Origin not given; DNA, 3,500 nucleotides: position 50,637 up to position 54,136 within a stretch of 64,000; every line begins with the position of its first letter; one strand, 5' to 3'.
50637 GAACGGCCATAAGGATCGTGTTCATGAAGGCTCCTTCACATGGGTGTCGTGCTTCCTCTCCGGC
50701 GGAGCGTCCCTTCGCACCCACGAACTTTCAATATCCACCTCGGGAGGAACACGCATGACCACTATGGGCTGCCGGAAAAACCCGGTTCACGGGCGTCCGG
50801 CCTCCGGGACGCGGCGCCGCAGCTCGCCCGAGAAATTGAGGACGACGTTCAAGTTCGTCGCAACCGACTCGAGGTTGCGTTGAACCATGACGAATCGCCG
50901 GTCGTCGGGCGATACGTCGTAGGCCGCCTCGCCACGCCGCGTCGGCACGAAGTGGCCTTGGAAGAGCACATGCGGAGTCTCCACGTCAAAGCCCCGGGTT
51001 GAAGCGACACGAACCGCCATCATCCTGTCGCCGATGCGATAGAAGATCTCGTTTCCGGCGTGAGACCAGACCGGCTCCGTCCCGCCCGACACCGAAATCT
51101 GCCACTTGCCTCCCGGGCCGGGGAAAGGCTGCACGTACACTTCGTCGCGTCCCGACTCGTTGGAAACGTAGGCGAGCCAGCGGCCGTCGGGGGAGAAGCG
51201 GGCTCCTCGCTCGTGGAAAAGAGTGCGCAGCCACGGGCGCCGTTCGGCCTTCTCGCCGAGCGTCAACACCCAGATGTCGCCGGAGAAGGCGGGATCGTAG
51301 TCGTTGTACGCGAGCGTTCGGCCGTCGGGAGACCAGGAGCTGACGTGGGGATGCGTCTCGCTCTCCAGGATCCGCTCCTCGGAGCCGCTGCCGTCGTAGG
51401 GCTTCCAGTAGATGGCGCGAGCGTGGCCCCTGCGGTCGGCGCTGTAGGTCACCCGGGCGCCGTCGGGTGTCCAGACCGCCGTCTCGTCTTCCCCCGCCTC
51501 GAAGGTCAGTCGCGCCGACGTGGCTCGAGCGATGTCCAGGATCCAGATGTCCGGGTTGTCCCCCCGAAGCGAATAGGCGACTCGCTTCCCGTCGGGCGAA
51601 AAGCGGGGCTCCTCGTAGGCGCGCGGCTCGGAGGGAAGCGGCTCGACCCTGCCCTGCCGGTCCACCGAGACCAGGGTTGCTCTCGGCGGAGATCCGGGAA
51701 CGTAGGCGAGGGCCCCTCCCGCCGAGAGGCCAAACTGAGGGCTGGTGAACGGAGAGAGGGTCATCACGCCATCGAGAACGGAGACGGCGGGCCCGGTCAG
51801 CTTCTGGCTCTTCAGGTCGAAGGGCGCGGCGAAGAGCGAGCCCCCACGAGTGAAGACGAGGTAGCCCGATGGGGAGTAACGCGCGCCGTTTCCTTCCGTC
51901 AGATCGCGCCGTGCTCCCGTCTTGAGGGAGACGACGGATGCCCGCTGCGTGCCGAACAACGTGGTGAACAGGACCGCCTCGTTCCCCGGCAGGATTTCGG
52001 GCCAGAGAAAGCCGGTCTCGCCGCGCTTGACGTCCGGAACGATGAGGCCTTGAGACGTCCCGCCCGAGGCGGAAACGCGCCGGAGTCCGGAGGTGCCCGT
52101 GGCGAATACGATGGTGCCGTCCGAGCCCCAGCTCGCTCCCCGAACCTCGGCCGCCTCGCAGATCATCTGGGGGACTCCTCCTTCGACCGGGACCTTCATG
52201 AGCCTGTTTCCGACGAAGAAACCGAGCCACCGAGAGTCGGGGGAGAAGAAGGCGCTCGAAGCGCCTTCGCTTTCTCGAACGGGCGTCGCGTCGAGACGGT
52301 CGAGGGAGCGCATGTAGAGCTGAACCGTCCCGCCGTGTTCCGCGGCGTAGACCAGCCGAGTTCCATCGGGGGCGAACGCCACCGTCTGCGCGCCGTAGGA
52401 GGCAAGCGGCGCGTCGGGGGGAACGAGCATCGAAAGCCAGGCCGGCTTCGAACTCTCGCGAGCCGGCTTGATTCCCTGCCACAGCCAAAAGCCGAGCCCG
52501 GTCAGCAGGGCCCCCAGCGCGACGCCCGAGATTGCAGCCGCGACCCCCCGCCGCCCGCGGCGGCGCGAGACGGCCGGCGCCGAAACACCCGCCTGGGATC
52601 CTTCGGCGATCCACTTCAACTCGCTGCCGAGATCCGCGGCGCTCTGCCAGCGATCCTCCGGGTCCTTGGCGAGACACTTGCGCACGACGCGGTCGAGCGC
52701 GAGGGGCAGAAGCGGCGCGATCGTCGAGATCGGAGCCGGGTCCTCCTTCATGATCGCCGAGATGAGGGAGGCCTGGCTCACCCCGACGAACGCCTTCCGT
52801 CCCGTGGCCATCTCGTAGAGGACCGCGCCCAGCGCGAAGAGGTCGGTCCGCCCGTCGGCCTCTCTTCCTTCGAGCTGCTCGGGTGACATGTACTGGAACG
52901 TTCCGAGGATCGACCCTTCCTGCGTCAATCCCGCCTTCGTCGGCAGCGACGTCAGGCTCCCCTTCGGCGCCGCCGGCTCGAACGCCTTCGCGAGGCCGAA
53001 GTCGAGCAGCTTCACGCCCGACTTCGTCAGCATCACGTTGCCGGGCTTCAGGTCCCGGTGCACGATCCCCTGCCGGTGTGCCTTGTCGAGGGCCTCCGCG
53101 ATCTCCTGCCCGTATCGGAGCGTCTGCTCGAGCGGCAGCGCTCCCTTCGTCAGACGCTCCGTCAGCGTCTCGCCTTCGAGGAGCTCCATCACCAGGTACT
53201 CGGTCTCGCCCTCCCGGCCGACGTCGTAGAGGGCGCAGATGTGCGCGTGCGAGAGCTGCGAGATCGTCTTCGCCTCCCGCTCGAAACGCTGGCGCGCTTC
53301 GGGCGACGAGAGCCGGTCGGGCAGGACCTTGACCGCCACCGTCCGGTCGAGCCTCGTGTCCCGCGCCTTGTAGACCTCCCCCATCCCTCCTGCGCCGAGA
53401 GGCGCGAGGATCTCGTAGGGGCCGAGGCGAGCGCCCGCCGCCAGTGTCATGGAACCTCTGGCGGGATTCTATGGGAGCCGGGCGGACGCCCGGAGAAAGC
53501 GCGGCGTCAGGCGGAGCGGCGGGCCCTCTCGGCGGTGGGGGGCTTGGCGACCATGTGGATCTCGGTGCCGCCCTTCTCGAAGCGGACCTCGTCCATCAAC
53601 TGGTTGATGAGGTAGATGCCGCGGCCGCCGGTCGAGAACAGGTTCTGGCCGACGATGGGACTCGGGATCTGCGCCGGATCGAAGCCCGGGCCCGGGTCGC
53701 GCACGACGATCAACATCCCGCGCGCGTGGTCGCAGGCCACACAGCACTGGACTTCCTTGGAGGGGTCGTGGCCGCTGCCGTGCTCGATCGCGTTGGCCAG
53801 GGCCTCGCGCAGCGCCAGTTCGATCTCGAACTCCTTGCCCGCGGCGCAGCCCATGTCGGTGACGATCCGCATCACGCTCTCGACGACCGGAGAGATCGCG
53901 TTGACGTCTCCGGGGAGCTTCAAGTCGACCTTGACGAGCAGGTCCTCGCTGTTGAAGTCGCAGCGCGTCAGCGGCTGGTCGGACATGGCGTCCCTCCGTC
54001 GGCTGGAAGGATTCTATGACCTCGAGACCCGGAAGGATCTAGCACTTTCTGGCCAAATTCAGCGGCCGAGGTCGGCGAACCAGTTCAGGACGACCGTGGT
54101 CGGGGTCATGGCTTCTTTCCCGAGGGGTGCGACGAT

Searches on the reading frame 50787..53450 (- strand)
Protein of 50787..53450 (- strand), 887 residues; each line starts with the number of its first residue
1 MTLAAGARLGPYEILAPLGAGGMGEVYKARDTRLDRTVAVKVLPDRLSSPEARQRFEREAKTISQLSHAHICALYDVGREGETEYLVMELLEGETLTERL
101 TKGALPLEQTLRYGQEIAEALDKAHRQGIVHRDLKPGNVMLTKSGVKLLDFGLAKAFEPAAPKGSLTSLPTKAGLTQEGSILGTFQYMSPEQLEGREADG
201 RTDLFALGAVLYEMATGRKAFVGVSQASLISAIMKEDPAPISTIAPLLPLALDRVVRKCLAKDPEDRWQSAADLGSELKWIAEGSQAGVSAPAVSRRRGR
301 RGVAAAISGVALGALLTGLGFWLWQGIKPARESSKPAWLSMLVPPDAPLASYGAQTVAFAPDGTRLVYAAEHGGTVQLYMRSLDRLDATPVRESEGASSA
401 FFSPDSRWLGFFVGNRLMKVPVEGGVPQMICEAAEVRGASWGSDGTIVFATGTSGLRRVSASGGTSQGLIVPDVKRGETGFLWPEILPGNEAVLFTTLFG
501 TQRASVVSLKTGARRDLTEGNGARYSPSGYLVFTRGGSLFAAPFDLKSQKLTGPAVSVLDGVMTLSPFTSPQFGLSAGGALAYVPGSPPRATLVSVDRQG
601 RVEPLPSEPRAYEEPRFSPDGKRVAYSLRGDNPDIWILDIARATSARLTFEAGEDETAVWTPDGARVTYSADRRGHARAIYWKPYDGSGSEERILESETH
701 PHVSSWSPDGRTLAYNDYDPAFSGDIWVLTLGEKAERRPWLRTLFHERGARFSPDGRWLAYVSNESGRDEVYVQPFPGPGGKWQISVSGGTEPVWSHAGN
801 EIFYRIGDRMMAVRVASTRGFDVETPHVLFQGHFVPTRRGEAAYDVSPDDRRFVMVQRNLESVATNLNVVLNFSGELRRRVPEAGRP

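Call 10: search_protein_families(library=pfam, proteins=[window:50787-53450:-], max_evalue=0.01)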
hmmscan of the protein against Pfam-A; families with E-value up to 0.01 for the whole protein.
window:50787-53450:- (887 aa): 11 families
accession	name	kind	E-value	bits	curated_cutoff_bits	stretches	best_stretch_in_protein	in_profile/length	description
PF00069.31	Pkinase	-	2.6e-48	165.1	31.7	1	12-269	1-253/263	Protein kinase domain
PF07714.23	PK_Tyr_Ser-Thr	-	1.8e-34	119.7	23.1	1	15-268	4-249/258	Protein tyrosine and serine/threonine kinase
PF07676.18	PD40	-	3.9e-31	106.8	20.9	3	738-773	2-38/38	WD40-like Beta Propeller Repeat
PF01636.29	APH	-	2e-09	38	23.2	2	125-155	166-198/239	Phosphotransferase enzyme family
PF03109.22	ABC1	-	9.3e-08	31.9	22.9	1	82-160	141-220/244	ABC1 atypical kinase-like domain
PF00930.27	DPPIV_N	-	1.2e-06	27.9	22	0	599-656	32-85/354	Dipeptidyl peptidase IV (DPP IV) N-terminal region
PF02897.21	Peptidase_S9_N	-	3e-05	23.4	24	0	749-805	128-187/414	Prolyl oligopeptidase, N-terminal beta-propeller domain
PF00400.38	WD40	-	0.00022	22.1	27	0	356-379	16-38/39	WD domain, G-beta repeat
PF25174.1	Beta-prop_THOC3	-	0.00028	20.4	305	1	616-765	95-234/272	THOC3 beta-propeller domain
PF06293.20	Kdo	-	0.00096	19.1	21.3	1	41-151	43-166/207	Lipopolysaccharide kinase (Kdo/WaaP) family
PF01163.29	RIO1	-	0.0047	17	22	1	57-152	56-149/187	RIO domain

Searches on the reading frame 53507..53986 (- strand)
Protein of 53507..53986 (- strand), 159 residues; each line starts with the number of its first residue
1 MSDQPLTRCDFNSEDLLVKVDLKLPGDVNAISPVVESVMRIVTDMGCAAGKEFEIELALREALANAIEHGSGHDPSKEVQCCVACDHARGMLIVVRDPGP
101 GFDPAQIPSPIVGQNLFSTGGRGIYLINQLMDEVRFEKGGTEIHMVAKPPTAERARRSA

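Call 10: search_protein_families(library=pfam, proteins=[window:53507-53986:-], max_evalue=0.01)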
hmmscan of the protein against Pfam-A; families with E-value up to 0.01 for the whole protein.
window:53507-53986:- (159 aa): 2 families
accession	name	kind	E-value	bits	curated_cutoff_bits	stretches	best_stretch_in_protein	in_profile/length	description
PF13581.12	HATPase_c_2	-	1.2e-27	96.9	27.4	1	26-146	3-126/127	Histidine kinase-like ATPase domain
PF02518.31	HATPase_c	-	1.5e-08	35.5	26.4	1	52-145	3-105/111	Histidine kinase-, DNA gyrase B-, and HSP90-like ATPase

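Call 11: search_protein_families(library=ncbifam, proteins=[window:53507-53986:-], max_evalue=0.01)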
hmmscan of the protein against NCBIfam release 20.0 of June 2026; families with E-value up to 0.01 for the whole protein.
window:53507-53986:- (159 aa): 4 families
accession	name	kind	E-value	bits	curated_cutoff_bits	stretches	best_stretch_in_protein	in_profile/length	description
NF003144.0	PRK04069.1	equivalog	1e-10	41.3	145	1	19-146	7-140/161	anti-sigma B factor RsbW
TIGR01924.1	rsbW_low_gc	equivalog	1.5e-08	34.3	155.05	1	19-144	7-138/159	anti-sigma B factor RsbW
NF041045.1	RsbA_anti_sig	subfamily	7.2e-07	28.7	210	1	34-146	194-301/303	anti-sigma factor RsbA family regulatory protein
TIGR01925.2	spIIAB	equivalog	1e-06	28.7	135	1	38-146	21-133/137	anti-sigma F factor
